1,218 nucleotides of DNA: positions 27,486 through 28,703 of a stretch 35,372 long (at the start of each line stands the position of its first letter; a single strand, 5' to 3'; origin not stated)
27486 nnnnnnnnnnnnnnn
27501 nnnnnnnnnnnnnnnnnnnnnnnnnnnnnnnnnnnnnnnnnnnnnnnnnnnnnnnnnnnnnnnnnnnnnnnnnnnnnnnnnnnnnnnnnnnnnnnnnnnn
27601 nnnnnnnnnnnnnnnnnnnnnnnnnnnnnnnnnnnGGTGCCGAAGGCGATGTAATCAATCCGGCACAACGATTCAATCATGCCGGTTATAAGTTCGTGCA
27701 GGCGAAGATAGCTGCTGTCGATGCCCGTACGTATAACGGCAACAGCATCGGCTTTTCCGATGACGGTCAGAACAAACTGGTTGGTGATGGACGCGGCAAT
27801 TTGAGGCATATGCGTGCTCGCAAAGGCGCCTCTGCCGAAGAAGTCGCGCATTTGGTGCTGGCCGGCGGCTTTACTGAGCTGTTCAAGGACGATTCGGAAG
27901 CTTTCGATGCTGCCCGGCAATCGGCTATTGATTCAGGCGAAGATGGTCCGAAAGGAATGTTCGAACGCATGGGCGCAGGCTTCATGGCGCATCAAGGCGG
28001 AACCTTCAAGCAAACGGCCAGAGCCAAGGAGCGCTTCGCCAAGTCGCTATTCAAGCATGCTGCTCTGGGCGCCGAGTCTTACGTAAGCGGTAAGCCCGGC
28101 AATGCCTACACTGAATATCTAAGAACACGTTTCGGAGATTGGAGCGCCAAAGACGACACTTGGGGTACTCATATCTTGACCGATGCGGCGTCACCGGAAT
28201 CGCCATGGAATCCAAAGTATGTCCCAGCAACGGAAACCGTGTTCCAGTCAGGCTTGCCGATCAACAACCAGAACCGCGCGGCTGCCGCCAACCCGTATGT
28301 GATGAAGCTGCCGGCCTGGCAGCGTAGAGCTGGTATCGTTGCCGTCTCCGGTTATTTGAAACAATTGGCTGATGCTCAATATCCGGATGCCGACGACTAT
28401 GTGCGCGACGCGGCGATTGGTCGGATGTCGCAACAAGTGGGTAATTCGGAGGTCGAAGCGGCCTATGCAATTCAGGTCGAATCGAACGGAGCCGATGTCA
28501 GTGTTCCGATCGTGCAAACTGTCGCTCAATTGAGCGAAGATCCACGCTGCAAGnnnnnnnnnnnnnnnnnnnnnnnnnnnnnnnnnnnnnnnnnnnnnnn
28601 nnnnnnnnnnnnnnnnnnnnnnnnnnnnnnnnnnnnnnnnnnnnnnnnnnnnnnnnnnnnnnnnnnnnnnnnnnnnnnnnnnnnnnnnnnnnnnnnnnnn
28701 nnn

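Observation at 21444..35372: Chromosomal type IV secretion / conjugation-like cluster of atypical composition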

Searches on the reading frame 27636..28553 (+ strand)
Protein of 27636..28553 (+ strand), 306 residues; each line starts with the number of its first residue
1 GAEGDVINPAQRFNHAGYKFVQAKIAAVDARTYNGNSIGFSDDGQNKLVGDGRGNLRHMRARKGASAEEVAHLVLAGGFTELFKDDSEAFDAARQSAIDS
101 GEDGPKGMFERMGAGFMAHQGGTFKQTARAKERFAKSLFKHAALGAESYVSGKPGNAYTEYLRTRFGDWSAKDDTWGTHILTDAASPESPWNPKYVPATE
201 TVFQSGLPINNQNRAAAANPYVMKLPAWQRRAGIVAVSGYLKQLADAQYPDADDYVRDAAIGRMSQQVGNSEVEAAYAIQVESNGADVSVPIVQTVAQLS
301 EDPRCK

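Call 58: find_homologous_proteins(query=window:27636-28553:+, max_evalue=0.001)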
Query window:27636-28553:+ (306 aa): 4 proteins with E <= 0.001 among 4552 candidates.
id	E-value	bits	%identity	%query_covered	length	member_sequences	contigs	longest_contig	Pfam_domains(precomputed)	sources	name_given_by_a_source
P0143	4.7e-80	287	58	75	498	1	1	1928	-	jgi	-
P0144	3.8e-64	235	47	84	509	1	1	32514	-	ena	-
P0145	3.1e-63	232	61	57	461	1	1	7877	-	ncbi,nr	ncbi:MAG: hypothetical protein HY711_11100, partial [Candidatus Melainabacteria bacterium]|nr:hypoth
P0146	3.4e-58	216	56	57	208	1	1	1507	-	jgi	-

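Call 69: predict_structure(alignment_id=A7)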
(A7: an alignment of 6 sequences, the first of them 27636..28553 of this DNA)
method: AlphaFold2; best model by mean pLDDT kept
length: 306 residues; sequences in the alignment: 6
mean_pLDDT: 67.9   pTM: 0.50
mean pLDDT of the five models: 67.9, 56.4, 54.1, 51.8, 51.7
residues with pLDDT >= 90: 15; 70-90: 134; 50-70: 102; < 50: 55
segments of 3 or more residues with pLDDT < 50: 1-15, 29-41, 47-63, 103-108
pLDDT, mean of each block of 10 residues (from residue 1): 35 49 55 43 48 37 57 70 73 80 52 51 58 69 81 85 83 65 54 59 70 81 85 90 86 71 83 91 84 89 74
secondary structure, 60 per line:
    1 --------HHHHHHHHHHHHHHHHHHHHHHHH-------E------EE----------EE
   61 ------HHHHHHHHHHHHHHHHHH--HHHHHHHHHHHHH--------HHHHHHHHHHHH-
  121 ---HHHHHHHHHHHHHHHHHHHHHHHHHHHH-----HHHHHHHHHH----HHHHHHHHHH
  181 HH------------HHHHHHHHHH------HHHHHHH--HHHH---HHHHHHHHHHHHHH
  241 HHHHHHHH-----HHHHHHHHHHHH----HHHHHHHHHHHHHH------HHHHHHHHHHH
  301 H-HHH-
elements in order: H9-32 H67-84 H87-99 H108-119 H124-151 H157-166 H171-182 H195-204 H211-217 H220-223 H227-248 H254-265 H270-283 H290-301

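Call 72: fold_search(model_id=the predicted structure, library=pdb)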
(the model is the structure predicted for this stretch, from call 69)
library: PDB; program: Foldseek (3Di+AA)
matches with E <= 10: 42; with E <= 0.001: 0
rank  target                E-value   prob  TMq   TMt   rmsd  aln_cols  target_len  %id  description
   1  8s6p                  2.3e+00  0.08  0.15  0.19  18.9       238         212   15  Crystal structure of a computationally designed protein bound to a Ru-containing cofactor (released 2025-05-28)
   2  3h4c                  2.7e+00  0.05  0.12  0.16  16.4       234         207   11  Structure of the C-terminal Domain of Transcription Factor IIB from Trypanosoma brucei (released 2009-08-11)
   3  4yxx                  3.2e+00  0.04  0.12  0.15  20.8       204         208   15  Computationally designed left-handed alpha/alpha toroid with 6 repeats (released 2015-12-16)
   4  8c3w                  3.3e+00  0.05  0.14  0.18  20.8       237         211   13  Crystal structure of a computationally designed heme binding protein, dnHEM1 (released 2023-07-05)
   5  9gvf                  3.5e+00  0.05  0.13  0.17  21.4       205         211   15  Crystal structure of a computationally designed protein (released 2025-10-08)
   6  2ps5_A                3.6e+00  0.04  0.16  0.15  17.9       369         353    9  N225D Trichodiene Synthase: Complex With Mg and Pyrophosphate (released 2007-12-18)
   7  2ael_A                3.8e+00  0.04  0.17  0.15  17.7       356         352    9  R304K Trichodiene Synthase: Complex With Mg, Pyrophosphate, and (4R)-7-Azabisabolene (released 2005-10-04)
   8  3glh_B                4.1e+00  0.05  0.12  0.11  14.7       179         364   13  Crystal Structure of the E. coli clamp loader bound to Psi Peptide (released 2009-05-26)
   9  9k80_A                4.1e+00  0.04  0.16  0.18  18.4       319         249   12  Cryo-EM structure of designed zinc-induced filament Fiber-n6-Zn1-HEHE-5 (released 2025-10-29)
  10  2ps6_A                4.1e+00  0.03  0.16  0.15  17.3       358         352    8  N225D/S229T trichodiene synthase (released 2007-12-18)
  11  6a7h_D                4.9e+00  0.02  0.13  0.10  19.1       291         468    9  Bacterial protein toxins (released 2018-10-10)
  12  6a7h_A                5.6e+00  0.02  0.11  0.09  18.9       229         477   10  Bacterial protein toxins (released 2018-10-10)
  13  6a7h_C                5.8e+00  0.02  0.12  0.10  20.0       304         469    8  Bacterial protein toxins (released 2018-10-10)
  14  8u73_A                6.1e+00  0.03  0.14  0.07  21.8       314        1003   11  R399A sea urchin SLC9C1 pH 8 in Na+ (released 2025-03-26)
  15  6kkl                  6.4e+00  0.02  0.13  0.11  22.4       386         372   10  Crystal structure of Drug:Proton Antiporter-1 (DHA1) Family SotB, in the inward conformation (H115N mutant) (released 2020-07-29)
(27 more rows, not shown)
